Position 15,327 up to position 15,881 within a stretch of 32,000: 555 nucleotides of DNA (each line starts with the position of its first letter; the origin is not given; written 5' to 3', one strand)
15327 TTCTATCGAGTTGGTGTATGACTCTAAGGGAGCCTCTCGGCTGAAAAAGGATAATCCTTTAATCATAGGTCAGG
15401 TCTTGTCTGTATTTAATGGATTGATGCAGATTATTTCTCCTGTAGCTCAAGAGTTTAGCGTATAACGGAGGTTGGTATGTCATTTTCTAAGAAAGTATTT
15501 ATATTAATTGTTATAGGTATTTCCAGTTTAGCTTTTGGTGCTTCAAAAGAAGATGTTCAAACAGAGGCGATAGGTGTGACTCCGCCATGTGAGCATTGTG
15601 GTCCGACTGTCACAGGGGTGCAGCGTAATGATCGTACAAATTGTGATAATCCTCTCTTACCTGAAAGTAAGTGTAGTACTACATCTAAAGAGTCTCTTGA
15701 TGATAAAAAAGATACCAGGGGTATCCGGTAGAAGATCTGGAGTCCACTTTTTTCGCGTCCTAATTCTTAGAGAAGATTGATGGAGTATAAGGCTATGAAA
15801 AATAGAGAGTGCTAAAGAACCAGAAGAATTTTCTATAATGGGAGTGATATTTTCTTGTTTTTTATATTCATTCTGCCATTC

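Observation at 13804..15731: Toxin-less YD/RHS-repeat protein plus small Cys-containing secreted peptide appended to the tad operon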

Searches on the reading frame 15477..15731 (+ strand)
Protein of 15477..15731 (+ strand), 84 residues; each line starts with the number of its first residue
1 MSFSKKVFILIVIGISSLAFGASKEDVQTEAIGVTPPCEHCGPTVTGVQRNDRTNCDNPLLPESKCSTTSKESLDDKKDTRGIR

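Call 4: search_protein_families(library=pfam, proteins=[window:15477-15731:+], max_evalue=1)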
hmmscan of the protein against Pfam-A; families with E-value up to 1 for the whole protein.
window:15477-15731:+ (84 aa): 0 families

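Call 18: search_protein_families(library=ncbifam, proteins=[window:15477-15731:+], max_evalue=1)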
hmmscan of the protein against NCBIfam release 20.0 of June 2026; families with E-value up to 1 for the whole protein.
window:15477-15731:+ (84 aa): 0 families

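Call 52: find_homologous_proteins(query=window:15477-15728:+, max_evalue=10)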
Query window:15477-15728:+ (84 aa): 1 proteins with E <= 10 among 1 candidates.
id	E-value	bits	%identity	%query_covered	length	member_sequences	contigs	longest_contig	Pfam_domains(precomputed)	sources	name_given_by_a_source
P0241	3.6e-49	182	100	100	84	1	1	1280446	-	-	-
